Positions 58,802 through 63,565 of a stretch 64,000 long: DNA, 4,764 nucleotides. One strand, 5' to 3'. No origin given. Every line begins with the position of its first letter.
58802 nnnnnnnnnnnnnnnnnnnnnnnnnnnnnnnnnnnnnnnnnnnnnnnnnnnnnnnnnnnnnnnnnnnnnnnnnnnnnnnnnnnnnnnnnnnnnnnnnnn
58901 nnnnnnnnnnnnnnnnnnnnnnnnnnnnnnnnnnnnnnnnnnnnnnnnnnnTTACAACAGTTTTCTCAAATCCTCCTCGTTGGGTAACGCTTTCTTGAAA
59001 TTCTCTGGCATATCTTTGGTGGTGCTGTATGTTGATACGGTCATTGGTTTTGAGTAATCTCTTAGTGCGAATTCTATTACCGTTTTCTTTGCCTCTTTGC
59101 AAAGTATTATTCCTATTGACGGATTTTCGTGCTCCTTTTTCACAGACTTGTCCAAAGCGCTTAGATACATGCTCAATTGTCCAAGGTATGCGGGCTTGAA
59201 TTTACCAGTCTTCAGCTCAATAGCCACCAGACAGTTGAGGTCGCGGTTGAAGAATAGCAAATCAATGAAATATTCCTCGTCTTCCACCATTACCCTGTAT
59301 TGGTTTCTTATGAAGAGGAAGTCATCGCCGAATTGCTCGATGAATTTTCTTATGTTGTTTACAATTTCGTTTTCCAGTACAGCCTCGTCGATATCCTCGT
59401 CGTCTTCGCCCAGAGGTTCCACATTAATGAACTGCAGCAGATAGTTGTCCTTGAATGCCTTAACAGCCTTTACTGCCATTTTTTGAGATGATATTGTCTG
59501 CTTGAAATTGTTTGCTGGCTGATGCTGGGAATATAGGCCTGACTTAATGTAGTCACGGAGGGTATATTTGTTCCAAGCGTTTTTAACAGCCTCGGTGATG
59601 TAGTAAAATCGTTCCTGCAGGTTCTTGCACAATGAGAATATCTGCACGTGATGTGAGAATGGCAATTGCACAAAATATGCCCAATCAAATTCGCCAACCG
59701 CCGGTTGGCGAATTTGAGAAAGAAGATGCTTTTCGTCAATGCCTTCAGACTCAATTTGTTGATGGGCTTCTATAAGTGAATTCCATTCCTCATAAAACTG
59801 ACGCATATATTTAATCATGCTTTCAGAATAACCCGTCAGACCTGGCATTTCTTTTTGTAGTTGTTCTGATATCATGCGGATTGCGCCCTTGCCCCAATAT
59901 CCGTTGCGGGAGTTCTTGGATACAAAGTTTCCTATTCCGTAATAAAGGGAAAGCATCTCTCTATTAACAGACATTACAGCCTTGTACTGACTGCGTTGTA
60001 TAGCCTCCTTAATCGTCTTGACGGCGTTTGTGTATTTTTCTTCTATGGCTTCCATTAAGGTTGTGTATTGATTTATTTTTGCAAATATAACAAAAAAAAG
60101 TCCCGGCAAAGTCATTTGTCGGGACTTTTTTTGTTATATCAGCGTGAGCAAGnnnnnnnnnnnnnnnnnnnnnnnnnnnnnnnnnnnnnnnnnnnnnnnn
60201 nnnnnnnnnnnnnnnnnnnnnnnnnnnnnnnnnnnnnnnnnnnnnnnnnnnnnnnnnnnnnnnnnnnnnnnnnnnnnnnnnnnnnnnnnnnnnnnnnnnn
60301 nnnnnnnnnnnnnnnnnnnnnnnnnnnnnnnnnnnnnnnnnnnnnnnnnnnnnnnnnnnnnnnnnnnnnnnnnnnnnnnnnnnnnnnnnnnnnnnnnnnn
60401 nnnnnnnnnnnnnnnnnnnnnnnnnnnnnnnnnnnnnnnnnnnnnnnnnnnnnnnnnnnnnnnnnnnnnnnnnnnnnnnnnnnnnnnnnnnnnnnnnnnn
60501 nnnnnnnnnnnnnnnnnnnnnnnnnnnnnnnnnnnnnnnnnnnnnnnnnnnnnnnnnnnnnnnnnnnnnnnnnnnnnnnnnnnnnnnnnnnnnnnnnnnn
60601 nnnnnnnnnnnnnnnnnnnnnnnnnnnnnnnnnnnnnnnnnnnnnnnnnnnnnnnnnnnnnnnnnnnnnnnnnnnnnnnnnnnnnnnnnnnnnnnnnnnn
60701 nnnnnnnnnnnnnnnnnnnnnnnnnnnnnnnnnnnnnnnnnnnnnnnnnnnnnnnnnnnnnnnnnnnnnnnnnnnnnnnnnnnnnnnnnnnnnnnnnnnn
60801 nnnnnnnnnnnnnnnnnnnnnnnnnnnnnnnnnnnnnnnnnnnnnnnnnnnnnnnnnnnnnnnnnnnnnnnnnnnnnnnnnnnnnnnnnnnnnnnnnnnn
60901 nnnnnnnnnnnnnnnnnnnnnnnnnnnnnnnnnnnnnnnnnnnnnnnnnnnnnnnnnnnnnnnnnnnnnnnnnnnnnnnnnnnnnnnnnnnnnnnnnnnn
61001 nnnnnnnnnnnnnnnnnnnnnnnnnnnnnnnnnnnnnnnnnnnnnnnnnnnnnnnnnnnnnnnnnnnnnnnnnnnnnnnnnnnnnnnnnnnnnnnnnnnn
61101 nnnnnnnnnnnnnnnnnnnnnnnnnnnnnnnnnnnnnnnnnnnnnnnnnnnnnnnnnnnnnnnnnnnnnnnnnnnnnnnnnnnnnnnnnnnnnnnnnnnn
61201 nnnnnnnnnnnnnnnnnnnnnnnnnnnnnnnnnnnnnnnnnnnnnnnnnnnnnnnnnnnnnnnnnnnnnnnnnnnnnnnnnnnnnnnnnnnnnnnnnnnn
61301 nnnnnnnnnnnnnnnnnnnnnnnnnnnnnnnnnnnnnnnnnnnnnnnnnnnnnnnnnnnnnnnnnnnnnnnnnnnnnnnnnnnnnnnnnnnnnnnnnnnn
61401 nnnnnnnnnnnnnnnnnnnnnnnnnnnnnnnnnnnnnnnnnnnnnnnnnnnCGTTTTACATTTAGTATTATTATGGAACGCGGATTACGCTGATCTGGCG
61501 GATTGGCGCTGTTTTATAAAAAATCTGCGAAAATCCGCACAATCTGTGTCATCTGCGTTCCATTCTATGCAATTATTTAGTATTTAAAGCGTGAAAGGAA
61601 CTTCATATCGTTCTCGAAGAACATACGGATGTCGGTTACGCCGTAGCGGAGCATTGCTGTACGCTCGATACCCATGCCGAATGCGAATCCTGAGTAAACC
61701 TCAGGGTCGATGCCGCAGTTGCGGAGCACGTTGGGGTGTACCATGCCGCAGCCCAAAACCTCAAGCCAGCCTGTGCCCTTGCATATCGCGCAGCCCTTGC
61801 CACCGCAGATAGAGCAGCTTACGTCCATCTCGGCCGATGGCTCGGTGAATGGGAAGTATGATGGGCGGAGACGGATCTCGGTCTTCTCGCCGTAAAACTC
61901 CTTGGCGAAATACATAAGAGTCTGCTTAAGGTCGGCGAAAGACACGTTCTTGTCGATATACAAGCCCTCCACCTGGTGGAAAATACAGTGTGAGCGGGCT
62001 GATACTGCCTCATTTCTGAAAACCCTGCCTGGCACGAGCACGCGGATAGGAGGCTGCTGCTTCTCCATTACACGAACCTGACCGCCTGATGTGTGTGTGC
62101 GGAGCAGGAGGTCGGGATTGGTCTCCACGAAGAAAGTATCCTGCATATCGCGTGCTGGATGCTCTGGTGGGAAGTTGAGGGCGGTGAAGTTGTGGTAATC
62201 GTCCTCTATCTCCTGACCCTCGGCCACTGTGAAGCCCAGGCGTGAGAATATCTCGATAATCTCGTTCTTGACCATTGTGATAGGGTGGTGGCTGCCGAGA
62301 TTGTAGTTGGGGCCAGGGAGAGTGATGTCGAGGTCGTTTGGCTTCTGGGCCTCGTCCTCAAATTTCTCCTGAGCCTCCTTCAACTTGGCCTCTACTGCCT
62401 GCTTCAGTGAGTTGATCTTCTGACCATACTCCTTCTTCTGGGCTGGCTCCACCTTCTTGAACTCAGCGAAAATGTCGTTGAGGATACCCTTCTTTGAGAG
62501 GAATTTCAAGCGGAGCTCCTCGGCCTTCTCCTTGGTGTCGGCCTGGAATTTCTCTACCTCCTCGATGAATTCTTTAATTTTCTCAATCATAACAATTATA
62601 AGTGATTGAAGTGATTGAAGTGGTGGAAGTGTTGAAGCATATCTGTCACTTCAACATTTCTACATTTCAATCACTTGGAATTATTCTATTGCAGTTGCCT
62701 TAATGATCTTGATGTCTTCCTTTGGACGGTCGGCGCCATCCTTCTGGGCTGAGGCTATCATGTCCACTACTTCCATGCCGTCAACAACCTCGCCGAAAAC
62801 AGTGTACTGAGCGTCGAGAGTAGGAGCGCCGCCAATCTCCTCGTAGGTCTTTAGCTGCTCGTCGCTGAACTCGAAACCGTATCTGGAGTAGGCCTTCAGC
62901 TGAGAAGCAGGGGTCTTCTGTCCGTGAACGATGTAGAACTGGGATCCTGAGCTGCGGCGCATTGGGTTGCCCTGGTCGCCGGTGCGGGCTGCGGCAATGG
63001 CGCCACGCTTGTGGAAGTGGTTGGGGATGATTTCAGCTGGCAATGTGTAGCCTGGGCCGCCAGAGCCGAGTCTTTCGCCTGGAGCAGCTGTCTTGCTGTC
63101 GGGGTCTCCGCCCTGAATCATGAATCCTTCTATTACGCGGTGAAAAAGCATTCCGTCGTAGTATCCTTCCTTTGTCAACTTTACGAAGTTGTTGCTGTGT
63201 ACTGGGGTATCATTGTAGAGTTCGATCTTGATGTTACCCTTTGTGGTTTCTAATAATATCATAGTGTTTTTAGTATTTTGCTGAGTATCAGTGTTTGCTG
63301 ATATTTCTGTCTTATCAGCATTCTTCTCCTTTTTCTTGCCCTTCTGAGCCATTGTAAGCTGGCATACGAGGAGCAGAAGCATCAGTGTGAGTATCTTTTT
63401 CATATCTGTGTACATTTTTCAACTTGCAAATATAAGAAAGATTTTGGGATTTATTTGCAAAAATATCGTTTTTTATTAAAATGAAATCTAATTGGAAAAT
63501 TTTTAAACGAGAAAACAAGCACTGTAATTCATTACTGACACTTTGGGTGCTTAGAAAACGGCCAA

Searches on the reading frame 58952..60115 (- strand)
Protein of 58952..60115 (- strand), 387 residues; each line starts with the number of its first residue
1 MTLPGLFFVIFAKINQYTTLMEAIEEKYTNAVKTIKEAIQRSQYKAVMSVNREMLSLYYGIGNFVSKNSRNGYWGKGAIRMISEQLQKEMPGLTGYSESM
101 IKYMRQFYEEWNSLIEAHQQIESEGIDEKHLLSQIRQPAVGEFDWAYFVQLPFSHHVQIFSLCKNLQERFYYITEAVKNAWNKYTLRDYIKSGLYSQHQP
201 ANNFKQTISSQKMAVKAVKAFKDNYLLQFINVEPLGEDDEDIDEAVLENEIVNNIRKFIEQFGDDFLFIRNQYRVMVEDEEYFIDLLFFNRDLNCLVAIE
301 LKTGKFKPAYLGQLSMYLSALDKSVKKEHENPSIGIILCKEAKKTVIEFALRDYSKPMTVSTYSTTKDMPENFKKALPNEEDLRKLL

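Call 8: search_protein_families(library=pfam, proteins=[window:58952-60115:-], max_evalue=0.01)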
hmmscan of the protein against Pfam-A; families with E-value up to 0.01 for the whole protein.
window:58952-60115:- (387 aa): 2 families
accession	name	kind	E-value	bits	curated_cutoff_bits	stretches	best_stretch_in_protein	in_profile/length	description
PF06250.17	YhcG_C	-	1e-50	172.1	32.5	1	220-378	3-157/157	YhcG PDDEXK nuclease domain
PF17761.7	DUF1016_N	-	3.7e-28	98.8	32.8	1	35-196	2-136/137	DUF1016 N-terminal domain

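Call 23: find_encoding_contigs(protein=window:58952-60115:-, flank=10000, max_places=10)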
Protein window:58952-60115:- (387 aa): no gene with exactly this product is on record in the collection.

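Call 50: search_protein_families(library=padloc, proteins=[window:58952-60115:-], max_evalue=0.001)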
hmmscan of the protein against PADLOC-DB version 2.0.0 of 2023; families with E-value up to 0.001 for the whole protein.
window:58952-60115:- (387 aa): 27 families (the best 25 are shown)
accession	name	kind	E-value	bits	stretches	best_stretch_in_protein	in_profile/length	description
PDLC04795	PDC-S02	-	8.2e-119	394.9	1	15-385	10-348/357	-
PDLC04810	PDC-S02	-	4.5e-106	353.1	1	24-385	7-348/355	-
PDLC04831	PDC-S02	-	2.8e-102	340.7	1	23-387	6-337/346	-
PDLC04807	PDC-S02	-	3.7e-75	251.3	1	21-380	4-338/351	-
PDLC04803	PDC-S02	-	1.5e-74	249.1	1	94-384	8-261/269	-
PDLC04813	PDC-S02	-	1.4e-59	198.9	1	217-385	4-166/175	-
PDLC04822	PDC-S02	-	1e-58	197.3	1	26-348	8-293/294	-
PDLC04826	PDC-S02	-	1.2e-48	163.6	1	24-267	7-217/222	-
PDLC04827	PDC-S02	-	5e-34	115.9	1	25-280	7-232/234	-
PDLC04811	PDC-S02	-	1.1e-29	101.5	1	23-210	7-168/172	-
PDLC04800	PDC-S02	-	2e-29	100.5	1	25-169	8-125/129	-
PDLC04798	PDC-S02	-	1.1e-27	95.6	1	219-382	49-208/222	-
PDLC04820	PDC-S02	-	9.2e-27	92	2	150-366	123-305/332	-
PDLC04804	PDC-S02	-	9e-25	85.5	2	23-113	6-96/203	-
PDLC01464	PD_DExK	-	1.6e-21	75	1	155-300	3-126/126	"CAS-I,CAS-II,CAS-III,CAS-IV,CAS-V,CAS-VI; associated"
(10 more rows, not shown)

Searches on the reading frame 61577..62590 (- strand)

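Call 8: search_protein_families(library=pfam, proteins=[window:61577-62590:-], max_evalue=0.01)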
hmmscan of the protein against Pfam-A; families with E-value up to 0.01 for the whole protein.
window:61577-62590:- (337 aa): 2 families
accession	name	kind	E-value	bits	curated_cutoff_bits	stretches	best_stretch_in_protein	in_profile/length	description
PF01409.25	tRNA-synt_2d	-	2.3e-101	338.8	19.8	1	87-335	2-246/246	tRNA synthetases class II core domain (F)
PF02912.23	Phe_tRNA-synt_N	-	7e-17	61.6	22.3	1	19-83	2-66/69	Aminoacyl tRNA synthetase class II, N-terminal domain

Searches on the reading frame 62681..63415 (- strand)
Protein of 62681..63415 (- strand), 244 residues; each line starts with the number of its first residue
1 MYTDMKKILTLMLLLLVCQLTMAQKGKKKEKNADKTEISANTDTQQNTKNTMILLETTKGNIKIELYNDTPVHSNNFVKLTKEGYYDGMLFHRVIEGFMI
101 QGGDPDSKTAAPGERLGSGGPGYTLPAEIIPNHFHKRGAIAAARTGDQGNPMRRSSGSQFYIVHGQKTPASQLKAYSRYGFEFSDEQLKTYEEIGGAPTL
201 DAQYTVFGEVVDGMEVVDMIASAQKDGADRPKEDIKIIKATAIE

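Call 22: search_protein_families(library=pfam, proteins=[window:62681-63415:-], max_evalue=0.001)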
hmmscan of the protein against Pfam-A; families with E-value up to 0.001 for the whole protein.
window:62681-63415:- (244 aa): 1 family
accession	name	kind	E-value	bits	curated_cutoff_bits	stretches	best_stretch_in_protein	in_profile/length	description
PF00160.26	Pro_isomerase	-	9.9e-45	153.1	21.7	1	53-241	2-158/159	Cyclophilin type peptidyl-prolyl cis-trans isomerase/CLD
